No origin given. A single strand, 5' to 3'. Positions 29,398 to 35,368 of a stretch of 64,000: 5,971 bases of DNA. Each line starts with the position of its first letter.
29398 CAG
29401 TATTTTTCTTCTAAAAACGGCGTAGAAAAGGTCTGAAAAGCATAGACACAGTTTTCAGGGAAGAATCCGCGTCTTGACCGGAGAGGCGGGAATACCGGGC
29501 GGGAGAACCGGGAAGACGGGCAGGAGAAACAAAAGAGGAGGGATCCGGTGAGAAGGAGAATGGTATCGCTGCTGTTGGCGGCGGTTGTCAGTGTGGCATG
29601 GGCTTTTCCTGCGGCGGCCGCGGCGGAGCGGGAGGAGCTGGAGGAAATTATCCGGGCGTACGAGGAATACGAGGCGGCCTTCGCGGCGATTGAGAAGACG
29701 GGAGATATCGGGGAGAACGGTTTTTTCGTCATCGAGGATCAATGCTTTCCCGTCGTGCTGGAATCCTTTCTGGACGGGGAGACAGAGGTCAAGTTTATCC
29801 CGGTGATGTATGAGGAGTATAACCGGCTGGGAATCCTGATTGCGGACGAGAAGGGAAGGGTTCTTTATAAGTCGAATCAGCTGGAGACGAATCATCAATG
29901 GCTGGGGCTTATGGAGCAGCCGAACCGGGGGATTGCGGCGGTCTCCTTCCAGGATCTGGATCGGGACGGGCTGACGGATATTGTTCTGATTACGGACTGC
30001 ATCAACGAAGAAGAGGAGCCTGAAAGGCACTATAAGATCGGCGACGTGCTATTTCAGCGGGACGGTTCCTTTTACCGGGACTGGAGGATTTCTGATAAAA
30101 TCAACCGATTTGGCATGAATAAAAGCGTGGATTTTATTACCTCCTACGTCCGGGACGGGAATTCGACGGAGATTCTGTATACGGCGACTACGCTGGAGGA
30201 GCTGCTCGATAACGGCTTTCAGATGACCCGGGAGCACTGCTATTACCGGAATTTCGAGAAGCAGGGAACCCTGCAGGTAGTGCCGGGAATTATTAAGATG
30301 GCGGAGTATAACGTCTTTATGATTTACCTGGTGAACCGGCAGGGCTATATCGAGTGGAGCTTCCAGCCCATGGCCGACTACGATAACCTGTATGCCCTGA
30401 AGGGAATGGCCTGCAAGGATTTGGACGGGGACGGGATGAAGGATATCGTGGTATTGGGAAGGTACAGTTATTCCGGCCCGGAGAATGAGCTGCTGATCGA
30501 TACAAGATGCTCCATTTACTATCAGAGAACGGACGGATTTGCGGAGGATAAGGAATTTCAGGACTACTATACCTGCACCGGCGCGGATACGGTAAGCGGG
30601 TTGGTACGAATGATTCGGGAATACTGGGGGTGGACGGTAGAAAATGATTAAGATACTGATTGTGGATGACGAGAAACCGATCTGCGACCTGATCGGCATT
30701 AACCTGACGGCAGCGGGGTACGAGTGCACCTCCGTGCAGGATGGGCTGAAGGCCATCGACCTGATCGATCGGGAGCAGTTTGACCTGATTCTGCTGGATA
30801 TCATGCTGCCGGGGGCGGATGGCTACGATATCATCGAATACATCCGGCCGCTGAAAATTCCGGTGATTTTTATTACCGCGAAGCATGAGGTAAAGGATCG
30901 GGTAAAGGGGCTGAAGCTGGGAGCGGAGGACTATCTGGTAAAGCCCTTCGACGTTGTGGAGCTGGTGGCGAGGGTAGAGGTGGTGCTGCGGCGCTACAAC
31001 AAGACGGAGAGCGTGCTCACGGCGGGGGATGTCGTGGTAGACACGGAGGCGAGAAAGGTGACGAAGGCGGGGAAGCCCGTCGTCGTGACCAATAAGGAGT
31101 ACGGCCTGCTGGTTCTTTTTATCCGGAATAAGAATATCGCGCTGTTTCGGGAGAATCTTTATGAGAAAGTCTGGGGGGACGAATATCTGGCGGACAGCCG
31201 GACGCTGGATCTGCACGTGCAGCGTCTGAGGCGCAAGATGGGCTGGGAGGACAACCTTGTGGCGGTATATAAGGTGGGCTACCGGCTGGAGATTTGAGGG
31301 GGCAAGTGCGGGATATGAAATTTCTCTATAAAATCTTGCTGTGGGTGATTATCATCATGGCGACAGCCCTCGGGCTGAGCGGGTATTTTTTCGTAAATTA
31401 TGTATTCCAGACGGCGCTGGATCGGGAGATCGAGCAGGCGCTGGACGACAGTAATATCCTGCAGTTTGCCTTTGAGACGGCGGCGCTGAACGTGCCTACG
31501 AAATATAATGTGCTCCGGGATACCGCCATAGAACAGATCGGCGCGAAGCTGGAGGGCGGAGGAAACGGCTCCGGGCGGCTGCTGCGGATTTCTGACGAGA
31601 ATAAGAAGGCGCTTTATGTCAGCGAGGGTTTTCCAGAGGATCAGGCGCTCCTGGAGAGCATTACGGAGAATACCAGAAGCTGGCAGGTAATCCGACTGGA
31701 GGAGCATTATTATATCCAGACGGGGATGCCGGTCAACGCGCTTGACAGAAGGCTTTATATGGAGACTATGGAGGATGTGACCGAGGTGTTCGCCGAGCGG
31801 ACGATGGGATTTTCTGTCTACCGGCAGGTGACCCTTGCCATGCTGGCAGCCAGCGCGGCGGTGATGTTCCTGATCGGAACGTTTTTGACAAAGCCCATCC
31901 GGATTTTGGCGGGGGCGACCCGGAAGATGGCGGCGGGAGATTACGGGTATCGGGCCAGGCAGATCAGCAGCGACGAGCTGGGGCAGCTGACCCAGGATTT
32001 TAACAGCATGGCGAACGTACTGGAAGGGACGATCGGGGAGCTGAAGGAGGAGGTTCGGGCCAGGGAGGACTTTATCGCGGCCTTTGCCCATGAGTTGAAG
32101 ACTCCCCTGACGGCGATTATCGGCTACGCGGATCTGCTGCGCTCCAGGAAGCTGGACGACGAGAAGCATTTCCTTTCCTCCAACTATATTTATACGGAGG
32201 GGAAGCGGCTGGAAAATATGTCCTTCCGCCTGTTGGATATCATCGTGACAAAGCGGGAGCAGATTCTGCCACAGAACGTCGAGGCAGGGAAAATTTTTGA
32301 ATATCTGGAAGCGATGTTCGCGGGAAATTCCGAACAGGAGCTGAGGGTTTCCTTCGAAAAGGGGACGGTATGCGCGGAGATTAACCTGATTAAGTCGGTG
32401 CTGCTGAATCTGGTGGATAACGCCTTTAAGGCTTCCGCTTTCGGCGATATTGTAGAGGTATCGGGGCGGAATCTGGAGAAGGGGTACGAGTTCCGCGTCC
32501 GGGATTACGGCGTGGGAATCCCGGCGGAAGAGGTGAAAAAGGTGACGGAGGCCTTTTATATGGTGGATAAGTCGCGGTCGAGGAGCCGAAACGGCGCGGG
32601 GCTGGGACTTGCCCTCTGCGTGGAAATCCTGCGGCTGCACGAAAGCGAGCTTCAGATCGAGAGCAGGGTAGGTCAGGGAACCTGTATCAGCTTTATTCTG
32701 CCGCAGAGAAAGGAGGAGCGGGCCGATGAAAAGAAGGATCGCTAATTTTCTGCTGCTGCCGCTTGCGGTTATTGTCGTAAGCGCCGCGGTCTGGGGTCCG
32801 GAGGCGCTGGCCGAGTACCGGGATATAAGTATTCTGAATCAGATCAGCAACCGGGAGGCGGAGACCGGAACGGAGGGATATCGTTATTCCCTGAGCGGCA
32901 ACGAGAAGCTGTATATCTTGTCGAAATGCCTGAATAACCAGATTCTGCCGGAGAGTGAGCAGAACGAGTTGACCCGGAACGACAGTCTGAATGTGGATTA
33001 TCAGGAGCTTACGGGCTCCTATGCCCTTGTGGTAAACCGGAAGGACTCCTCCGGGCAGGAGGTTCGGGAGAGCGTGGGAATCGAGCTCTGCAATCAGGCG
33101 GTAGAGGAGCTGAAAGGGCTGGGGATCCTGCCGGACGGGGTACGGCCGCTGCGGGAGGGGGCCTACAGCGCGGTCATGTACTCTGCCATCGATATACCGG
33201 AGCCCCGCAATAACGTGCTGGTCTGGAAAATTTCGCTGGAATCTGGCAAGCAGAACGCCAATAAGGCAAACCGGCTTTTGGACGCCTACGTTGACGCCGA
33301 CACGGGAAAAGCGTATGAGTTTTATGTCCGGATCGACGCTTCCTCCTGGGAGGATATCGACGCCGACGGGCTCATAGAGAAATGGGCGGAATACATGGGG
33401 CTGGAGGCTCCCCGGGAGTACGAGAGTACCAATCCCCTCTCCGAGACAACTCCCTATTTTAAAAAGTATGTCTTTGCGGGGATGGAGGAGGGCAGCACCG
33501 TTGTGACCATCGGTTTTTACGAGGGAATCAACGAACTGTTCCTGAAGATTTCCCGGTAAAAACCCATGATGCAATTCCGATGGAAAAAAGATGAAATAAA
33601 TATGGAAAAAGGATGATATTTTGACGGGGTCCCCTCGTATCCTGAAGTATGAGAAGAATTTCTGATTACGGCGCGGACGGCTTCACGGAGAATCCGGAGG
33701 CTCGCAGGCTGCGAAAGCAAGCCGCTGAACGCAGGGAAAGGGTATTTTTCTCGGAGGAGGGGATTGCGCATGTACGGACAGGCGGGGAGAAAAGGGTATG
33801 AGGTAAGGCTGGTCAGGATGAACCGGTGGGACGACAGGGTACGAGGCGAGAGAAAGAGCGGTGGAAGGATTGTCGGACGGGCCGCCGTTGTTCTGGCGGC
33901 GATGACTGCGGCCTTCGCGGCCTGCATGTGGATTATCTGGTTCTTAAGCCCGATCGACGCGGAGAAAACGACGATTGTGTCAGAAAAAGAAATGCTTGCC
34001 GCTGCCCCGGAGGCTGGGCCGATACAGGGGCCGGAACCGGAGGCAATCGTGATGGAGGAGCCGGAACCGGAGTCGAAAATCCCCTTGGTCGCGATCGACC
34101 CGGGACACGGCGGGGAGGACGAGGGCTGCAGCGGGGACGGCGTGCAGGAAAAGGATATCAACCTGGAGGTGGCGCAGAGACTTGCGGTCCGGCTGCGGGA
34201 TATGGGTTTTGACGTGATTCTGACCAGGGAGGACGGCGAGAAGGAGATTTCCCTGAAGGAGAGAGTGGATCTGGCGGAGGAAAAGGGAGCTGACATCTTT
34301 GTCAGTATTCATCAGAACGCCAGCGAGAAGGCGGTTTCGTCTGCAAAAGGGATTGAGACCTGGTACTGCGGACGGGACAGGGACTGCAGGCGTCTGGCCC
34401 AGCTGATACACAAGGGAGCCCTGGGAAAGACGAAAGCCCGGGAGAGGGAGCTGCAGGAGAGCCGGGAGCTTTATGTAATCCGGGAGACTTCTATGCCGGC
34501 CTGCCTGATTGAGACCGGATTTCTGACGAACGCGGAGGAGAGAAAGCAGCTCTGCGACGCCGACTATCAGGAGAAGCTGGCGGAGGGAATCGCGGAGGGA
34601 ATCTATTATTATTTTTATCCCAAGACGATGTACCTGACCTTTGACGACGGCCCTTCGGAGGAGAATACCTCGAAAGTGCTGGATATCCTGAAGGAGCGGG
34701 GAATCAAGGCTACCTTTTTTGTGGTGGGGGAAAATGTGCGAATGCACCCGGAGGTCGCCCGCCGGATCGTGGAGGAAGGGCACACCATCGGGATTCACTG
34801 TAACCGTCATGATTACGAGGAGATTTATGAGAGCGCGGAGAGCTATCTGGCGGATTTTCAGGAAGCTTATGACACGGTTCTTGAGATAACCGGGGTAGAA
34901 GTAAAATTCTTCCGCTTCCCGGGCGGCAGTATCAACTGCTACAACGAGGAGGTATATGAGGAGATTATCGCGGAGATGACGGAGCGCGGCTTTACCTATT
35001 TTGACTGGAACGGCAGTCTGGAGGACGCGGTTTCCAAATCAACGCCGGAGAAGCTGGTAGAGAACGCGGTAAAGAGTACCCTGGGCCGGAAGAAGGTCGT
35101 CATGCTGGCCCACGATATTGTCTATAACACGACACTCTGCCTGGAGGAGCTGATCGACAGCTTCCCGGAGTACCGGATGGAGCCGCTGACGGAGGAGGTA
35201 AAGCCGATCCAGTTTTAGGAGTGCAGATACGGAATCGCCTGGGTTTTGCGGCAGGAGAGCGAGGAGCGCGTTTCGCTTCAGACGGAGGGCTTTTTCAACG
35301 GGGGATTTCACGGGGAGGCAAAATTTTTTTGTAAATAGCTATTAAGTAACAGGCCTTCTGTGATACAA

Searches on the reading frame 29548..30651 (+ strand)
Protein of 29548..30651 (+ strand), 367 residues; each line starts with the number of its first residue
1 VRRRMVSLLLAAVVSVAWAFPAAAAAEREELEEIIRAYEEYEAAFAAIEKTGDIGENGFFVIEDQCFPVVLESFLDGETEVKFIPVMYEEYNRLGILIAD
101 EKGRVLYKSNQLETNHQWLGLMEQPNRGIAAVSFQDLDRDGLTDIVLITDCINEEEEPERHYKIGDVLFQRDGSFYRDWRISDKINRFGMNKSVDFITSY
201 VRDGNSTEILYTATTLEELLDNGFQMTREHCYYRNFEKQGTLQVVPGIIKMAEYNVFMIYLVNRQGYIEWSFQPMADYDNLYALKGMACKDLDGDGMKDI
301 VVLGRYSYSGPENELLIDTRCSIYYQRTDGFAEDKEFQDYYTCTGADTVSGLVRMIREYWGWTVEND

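Call 72: search_protein_families(library=pfam, proteins=[window:29548-30651:+], max_evalue=0.001)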
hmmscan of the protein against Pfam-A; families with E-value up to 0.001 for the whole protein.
window:29548-30651:+ (367 aa): 1 family
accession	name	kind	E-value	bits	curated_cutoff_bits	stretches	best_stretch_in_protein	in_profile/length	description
PF13517.12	FG-GAP_3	-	5.6e-07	30.5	26.9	0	121-146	39-60/61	FG-GAP-like repeat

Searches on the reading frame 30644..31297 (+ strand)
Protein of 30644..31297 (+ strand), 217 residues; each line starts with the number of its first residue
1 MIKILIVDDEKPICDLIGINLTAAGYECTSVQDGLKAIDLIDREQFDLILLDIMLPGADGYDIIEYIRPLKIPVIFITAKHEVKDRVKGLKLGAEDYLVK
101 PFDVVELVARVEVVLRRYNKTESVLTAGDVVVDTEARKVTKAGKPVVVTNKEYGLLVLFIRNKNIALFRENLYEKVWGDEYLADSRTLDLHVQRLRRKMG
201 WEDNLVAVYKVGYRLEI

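Call 72: search_protein_families(library=pfam, proteins=[window:30644-31297:+], max_evalue=0.001)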
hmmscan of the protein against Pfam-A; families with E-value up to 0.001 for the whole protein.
window:30644-31297:+ (217 aa): 2 families
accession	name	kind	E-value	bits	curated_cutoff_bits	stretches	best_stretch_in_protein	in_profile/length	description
PF00072.30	Response_reg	-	4.9e-29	101.2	30.2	1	4-112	1-111/111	Response regulator receiver domain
PF00486.34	Trans_reg_C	-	1.8e-18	66.8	26.2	1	143-215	1-77/77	Transcriptional regulatory protein, C terminal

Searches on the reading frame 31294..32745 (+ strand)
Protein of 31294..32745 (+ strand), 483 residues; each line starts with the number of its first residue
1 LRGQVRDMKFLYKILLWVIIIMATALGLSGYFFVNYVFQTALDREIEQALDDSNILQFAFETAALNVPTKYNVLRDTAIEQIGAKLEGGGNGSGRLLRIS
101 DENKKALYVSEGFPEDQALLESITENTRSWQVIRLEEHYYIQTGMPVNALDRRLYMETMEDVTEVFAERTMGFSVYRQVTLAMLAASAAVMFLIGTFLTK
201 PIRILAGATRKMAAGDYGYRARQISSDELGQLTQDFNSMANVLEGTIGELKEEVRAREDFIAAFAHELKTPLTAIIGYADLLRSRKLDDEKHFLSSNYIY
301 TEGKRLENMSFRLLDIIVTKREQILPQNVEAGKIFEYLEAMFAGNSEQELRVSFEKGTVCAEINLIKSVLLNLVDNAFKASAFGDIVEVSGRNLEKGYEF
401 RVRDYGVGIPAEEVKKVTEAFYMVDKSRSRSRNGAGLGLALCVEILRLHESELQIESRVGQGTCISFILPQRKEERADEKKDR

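Call 72: search_protein_families(library=pfam, proteins=[window:31294-32745:+], max_evalue=0.001)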
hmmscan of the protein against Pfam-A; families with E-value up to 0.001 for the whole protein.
window:31294-32745:+ (483 aa): 4 families
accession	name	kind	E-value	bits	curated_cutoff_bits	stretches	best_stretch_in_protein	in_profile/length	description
PF02518.31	HATPase_c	-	7.2e-23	81.6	26.4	1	365-472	5-110/111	Histidine kinase-, DNA gyrase B-, and HSP90-like ATPase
PF00512.31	HisKA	-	7.4e-12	45.6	26.9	1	256-315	1-59/66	His Kinase A (phospho-acceptor) domain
PF00672.30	HAMP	-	2.8e-11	44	25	1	196-244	4-52/53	HAMP domain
PF13589.12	HATPase_c_3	-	6.2e-06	26.7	25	1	367-443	4-83/137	Histidine kinase-, DNA gyrase B-, and HSP90-like ATPase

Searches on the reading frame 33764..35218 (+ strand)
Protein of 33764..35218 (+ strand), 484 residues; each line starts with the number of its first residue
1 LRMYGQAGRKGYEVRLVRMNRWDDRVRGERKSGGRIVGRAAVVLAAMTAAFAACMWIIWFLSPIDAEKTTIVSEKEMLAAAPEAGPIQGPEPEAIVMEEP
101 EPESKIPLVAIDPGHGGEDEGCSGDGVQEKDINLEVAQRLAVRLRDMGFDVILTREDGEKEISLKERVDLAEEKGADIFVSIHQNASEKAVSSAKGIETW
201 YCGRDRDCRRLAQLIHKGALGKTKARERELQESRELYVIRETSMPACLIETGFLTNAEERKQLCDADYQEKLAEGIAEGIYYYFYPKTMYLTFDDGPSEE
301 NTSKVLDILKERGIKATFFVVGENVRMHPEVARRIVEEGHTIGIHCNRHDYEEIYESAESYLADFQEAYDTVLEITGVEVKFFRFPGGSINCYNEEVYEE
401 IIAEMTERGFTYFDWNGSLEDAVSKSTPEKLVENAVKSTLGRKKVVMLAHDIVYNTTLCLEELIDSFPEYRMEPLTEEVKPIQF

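Call 72: search_protein_families(library=pfam, proteins=[window:33764-35218:+], max_evalue=0.001)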
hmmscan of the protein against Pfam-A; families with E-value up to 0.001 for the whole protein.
window:33764-35218:+ (484 aa): 2 families
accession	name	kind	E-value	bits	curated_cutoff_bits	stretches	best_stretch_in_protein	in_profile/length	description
PF01520.23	Amidase_3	-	1.4e-51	175.5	27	1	109-280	1-172/174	N-acetylmuramoyl-L-alanine amidase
PF01522.26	Polysacc_deac_1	-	4.9e-31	107.7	23.1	1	286-396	6-114/124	Polysaccharide deacetylase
